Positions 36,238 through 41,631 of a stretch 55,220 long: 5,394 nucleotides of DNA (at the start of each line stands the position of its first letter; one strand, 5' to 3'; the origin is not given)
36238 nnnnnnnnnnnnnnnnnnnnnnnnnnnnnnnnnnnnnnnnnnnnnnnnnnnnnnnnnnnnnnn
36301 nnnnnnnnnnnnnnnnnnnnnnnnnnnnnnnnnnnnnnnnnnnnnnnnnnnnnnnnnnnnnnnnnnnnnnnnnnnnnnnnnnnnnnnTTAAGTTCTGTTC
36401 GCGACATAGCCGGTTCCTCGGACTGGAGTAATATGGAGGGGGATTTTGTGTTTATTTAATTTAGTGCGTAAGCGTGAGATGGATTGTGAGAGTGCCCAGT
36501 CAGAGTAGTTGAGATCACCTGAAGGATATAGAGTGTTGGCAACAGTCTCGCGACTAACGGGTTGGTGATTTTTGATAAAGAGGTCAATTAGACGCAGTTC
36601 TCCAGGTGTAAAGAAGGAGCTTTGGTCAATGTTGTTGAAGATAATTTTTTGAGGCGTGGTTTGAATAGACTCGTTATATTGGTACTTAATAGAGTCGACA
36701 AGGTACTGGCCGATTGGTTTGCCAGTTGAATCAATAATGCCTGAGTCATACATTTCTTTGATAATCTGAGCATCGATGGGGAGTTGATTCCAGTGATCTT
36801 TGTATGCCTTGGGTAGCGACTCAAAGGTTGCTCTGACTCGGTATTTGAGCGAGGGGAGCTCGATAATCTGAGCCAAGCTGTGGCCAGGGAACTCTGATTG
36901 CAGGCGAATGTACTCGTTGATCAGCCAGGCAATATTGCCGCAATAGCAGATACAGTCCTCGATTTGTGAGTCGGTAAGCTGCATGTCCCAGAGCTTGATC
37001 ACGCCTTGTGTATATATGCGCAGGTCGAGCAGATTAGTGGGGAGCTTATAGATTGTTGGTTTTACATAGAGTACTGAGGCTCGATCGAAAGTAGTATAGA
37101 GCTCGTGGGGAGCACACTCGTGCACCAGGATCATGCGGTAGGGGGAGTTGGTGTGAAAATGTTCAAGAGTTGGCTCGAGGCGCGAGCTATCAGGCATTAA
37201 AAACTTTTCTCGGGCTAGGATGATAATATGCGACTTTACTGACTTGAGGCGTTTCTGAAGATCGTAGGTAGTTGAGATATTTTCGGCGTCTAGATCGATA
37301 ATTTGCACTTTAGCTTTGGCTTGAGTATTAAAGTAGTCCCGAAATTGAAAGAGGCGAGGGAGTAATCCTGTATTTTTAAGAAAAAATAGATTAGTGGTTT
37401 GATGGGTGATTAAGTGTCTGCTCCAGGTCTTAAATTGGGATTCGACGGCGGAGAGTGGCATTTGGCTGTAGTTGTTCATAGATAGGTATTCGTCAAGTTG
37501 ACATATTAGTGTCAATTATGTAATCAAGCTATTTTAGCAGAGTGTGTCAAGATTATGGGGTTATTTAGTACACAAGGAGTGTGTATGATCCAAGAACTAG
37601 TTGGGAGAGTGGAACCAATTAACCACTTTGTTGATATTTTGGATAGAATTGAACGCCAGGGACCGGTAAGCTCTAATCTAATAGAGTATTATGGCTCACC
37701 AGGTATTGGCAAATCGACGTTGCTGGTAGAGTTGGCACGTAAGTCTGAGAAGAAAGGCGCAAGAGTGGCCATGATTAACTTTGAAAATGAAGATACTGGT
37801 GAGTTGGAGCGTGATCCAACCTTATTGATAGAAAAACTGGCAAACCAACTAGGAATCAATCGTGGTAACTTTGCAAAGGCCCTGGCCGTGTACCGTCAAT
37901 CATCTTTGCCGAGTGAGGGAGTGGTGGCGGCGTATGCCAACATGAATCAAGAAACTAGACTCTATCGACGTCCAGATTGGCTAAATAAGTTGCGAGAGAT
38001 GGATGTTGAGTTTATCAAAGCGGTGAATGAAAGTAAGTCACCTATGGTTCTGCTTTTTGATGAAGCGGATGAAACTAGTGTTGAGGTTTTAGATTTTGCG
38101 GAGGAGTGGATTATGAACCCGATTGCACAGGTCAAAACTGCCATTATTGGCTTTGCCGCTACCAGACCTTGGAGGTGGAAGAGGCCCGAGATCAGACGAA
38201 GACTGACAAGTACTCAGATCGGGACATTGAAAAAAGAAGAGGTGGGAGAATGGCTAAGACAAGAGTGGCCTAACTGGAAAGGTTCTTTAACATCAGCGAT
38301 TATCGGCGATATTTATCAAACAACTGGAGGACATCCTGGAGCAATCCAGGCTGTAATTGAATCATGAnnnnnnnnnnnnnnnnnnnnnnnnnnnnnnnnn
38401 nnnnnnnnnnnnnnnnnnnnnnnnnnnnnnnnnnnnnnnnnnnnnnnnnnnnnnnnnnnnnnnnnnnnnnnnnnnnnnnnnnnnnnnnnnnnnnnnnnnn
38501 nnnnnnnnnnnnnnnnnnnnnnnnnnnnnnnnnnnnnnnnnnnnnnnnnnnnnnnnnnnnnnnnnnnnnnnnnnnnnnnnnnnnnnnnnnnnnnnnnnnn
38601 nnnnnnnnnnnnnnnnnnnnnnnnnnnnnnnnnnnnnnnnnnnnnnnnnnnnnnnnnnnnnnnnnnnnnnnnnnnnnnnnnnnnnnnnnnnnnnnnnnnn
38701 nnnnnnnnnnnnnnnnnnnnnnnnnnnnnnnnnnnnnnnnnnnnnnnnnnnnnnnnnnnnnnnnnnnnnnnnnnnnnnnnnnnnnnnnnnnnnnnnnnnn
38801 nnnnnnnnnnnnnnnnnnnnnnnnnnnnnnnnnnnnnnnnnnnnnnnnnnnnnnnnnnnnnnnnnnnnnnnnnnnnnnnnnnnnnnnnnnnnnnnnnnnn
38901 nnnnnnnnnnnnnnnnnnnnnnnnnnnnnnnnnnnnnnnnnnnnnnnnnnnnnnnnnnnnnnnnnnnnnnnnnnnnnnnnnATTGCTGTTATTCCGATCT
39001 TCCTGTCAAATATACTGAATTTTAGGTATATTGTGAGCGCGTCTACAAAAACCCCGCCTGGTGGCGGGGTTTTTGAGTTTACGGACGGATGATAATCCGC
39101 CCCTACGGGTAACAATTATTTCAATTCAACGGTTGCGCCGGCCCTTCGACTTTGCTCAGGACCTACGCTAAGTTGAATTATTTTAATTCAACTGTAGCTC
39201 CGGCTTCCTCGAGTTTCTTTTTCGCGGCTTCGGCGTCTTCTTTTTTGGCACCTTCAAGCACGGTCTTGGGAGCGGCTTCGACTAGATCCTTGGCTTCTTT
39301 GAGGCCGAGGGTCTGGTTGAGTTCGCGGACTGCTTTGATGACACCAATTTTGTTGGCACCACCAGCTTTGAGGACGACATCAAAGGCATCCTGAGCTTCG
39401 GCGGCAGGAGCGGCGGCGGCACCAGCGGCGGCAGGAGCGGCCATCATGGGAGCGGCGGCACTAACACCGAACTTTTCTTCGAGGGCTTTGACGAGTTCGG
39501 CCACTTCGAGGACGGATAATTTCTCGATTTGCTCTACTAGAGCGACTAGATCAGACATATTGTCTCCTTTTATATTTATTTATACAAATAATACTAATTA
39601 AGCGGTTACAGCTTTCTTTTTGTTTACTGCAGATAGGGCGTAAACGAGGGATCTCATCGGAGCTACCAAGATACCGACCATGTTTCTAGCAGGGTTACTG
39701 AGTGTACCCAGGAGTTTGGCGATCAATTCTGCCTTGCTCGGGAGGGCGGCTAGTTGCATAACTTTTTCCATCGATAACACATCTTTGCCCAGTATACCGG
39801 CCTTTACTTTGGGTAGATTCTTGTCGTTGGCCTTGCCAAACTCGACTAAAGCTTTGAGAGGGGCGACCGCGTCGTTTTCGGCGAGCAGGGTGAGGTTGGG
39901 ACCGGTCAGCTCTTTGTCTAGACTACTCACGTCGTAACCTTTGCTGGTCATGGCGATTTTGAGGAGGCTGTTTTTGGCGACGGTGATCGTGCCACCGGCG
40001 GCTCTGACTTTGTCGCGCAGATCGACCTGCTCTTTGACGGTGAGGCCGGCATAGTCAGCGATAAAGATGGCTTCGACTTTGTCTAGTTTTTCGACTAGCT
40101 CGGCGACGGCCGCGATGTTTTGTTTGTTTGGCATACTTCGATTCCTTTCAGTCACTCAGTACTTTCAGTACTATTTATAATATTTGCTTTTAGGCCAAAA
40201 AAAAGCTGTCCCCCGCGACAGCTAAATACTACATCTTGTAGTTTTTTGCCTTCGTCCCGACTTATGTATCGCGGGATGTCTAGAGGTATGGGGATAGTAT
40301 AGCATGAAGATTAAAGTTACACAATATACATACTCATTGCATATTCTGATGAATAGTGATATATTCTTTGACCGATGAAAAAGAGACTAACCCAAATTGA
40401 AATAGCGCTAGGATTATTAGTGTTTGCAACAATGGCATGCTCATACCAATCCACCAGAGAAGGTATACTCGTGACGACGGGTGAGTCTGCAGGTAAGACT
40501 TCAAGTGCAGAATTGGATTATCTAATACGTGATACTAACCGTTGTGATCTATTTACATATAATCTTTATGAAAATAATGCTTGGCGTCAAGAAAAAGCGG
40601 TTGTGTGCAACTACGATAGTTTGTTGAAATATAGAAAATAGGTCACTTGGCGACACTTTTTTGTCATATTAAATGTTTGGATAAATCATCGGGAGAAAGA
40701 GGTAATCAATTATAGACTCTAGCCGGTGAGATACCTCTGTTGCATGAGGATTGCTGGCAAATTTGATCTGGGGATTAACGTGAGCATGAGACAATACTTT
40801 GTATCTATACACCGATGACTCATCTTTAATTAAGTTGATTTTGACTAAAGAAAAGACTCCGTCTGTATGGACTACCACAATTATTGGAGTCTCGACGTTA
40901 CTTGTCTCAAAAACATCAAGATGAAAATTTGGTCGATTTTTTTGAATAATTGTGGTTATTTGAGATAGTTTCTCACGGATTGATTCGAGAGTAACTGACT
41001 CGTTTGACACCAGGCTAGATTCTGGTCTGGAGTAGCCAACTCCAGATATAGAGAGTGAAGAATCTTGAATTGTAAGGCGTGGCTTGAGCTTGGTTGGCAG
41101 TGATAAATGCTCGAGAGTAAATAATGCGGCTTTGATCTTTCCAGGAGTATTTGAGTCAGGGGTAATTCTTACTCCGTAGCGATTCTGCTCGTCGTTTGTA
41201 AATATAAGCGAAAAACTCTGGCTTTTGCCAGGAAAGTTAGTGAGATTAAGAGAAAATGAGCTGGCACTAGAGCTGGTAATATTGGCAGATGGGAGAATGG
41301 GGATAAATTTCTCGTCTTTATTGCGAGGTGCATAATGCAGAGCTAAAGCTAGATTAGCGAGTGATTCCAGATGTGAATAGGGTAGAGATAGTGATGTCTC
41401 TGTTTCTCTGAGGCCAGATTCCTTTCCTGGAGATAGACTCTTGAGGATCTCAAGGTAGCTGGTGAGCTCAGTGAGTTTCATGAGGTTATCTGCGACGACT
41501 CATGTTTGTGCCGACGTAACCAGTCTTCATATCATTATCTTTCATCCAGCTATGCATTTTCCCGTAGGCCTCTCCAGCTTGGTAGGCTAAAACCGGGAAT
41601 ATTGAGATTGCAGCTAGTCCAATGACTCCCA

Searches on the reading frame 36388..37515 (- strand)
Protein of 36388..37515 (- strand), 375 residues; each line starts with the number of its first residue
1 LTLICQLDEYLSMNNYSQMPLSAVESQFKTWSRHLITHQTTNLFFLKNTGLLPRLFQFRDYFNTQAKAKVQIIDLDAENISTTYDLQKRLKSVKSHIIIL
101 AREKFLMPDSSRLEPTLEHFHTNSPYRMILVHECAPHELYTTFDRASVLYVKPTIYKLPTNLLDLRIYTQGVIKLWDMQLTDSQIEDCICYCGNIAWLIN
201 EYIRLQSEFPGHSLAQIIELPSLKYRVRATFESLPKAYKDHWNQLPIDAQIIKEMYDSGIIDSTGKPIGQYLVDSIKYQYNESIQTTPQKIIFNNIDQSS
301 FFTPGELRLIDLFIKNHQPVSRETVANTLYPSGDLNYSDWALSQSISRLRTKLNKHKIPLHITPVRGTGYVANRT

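Call 31: search_protein_families(library=pfam, max_evalue=0.001, proteins=[window:36388-37515:-])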
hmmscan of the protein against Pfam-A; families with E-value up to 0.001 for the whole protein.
window:36388-37515:- (375 aa): 1 family
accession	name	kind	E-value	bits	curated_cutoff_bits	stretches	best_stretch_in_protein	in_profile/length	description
PF00486.34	Trans_reg_C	-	2.9e-08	34.1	26.2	1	302-371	6-76/77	Transcriptional regulatory protein, C terminal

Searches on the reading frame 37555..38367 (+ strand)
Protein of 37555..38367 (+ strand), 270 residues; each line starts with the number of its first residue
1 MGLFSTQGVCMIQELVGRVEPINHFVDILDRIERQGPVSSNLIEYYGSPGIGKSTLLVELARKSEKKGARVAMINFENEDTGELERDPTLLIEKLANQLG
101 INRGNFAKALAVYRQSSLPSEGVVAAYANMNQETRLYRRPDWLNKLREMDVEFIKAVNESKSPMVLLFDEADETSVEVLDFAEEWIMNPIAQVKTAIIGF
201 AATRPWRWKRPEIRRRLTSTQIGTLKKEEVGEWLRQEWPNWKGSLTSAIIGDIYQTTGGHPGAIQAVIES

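Call 31: search_protein_families(library=pfam, max_evalue=0.001, proteins=[window:37555-38367:+])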
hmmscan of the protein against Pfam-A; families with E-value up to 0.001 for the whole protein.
window:37555-38367:+ (270 aa): 6 families
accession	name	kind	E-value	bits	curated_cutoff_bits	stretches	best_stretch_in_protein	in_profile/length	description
PF13191.12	AAA_16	-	3.5e-08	34.6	32.6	1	14-178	1-148/167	AAA ATPase domain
PF24883.2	NPHP3_N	-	2e-06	28.5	24.8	1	36-174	18-136/164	Nephrocystin 3, N-terminal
PF01637.24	ATPase_2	-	1e-05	25.9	33.2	1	46-265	26-223/225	ATPase domain predominantly from Archaea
PF13401.12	AAA_22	-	1.9e-05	25.4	27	1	45-182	10-104/130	AAA domain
PF00004.35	AAA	-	0.00034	21.5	21.2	0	46-176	4-71/131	ATPase family associated with various cellular activities (AAA)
PF13173.12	AAA_14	-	0.00034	21.1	27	0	47-96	9-55/129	AAA domain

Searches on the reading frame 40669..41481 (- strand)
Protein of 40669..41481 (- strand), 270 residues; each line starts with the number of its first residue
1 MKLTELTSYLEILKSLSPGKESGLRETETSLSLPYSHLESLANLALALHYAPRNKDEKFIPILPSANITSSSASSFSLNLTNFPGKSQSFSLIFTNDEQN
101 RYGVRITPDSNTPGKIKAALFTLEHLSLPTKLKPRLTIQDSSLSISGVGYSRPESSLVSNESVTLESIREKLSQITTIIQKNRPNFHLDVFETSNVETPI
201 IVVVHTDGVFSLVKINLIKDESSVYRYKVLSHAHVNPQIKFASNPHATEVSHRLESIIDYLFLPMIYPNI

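Call 10: search_protein_families(library=pfam, max_evalue=0.1, proteins=[window:40669-41481:-])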
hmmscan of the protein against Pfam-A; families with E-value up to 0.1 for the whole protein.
window:40669-41481:- (270 aa): 1 family
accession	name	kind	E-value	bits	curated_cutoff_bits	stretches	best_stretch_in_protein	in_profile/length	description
PF12902.13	Ferritin-like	-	0.082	13.2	22.3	0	37-84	44-90/221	Ferritin-like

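Call 11: search_protein_families(library=ncbifam, max_evalue=0.1, proteins=[window:40669-41481:-])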
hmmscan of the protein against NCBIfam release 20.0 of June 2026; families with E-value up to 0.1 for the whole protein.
window:40669-41481:- (270 aa): 0 families

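Call 20: search_protein_families(library=phrogs, max_evalue=0.01, proteins=[window:40669-41481:-])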
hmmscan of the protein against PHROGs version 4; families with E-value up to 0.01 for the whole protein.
window:40669-41481:- (270 aa): 0 families

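Call 72: search_protein_families(library=padloc, max_evalue=0.01, proteins=[window:40669-41481:-])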
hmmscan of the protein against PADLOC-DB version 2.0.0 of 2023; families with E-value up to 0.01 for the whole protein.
window:40669-41481:- (270 aa): 0 families

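Call 77: find_homologous_proteins(query=window:40669-41478:-, max_evalue=0.001)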
Query window:40669-41478:- (269 aa): 5 proteins with E <= 0.001 among 1182 candidates.
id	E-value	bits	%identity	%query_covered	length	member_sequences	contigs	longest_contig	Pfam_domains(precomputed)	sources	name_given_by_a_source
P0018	5.1e-166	568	100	100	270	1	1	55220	-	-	-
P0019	7.6e-125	434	75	100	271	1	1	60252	-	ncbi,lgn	-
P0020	1.5e-97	344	60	100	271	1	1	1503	-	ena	-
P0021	9.2e-94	332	60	100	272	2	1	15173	-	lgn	-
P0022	2.3e-91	324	59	100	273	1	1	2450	-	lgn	-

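Call 78: find_encoding_contigs(protein=P0019, flank=10000)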
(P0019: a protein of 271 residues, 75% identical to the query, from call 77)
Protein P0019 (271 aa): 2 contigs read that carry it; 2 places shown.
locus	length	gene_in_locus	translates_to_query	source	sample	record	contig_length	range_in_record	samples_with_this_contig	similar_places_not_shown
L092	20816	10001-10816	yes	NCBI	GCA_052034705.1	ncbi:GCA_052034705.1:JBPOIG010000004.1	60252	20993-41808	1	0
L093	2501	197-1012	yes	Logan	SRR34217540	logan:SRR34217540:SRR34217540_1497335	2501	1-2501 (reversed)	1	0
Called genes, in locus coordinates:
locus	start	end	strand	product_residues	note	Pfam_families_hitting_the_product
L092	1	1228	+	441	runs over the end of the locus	-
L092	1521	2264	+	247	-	-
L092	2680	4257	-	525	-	PF03717:PBP_dimer, PF00905:Transpeptidase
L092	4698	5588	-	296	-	PF00483:NTP_transferase, PF12804:NTP_transf_3 (weak)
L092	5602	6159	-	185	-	PF01765:RRF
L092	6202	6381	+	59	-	PF00584:SecE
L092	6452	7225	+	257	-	-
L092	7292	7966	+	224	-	PF02357:NusG, PF00467:KOW (weak)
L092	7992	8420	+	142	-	PF03946:Ribosomal_L11_N, PF00298:Ribosomal_L11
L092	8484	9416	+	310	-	PF00687:Ribosomal_L1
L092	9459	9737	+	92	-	-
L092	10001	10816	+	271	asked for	-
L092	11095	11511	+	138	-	-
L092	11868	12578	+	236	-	-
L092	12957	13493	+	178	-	PF00466:Ribosomal_L10, PF27436:RL10_C (weak)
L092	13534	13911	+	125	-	PF16320:Ribosomal_L12_N, PF00542:Ribosomal_L12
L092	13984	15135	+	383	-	-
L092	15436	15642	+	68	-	PF12728:HTH_17, PF00376:MerR, PF13411:MerR_1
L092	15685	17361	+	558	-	-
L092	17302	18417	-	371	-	PF01207:Dus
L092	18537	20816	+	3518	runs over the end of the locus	-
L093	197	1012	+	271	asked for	-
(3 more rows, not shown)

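Call 79: find_encoding_contigs(protein=P0021, flank=10000)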
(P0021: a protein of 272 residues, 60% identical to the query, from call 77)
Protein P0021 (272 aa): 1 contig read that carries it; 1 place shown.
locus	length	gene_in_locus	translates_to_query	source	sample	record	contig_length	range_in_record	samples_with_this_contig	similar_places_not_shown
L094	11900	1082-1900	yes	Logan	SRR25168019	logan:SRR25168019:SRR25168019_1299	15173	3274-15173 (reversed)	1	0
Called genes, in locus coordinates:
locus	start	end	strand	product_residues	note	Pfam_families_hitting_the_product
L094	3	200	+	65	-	?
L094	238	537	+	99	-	-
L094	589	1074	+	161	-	-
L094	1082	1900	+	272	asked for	-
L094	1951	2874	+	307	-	-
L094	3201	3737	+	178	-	PF00466:Ribosomal_L10, PF27436:RL10_C (weak)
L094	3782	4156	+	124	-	PF16320:Ribosomal_L12_N, PF00542:Ribosomal_L12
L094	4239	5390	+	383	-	-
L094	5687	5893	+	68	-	PF12728:HTH_17, PF00376:MerR, PF13411:MerR_1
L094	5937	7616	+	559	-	-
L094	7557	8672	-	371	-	PF01207:Dus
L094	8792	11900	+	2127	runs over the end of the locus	?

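Call 88: predict_structure(alignment_id=A10)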
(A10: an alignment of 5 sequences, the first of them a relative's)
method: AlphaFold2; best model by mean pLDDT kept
length: 270 residues; sequences in the alignment: 5
mean_pLDDT: 40.7   pTM: 0.36
mean pLDDT of the five models: 40.7, 40.1, 40.0, 39.7, 38.0
residues with pLDDT >= 90: 0; 70-90: 0; 50-70: 94; < 50: 176
segments of 3 or more residues with pLDDT < 50: 1-34, 72-78, 84-163, 181-183, 193-199, 205-213, 216-231, 238-241, 263-270
pLDDT, mean of each block of 10 residues (from residue 1): 25 26 23 45 53 55 59 47 44 28 27 25 25 24 23 28 51 53 51 49 49 46 43 50 56 55 42
secondary structure, 60 per line:
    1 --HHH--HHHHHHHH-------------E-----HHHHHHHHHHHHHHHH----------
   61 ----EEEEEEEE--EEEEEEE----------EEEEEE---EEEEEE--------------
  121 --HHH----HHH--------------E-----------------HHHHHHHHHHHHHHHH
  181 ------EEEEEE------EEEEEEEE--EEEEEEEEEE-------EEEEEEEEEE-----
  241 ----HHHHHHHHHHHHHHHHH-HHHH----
elements in order: H8-15 H35-50 E65-72 E75-81 E92-97 E101-106 H165-180 E187-192 E199-206 E209-218 E226-235 H245-261 H263-266
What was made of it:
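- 40669..41481 (-): p270, a 270-aa protein always found downstream of p162. The p162+p270 pair also occurs without E, in L092. The AF2 model was unusable (pLDDT 40.7, call 88).
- Tried and rejected: The model had pLDDT 40.7 and was unusable, so the last fold search was not spent on it (call 88).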
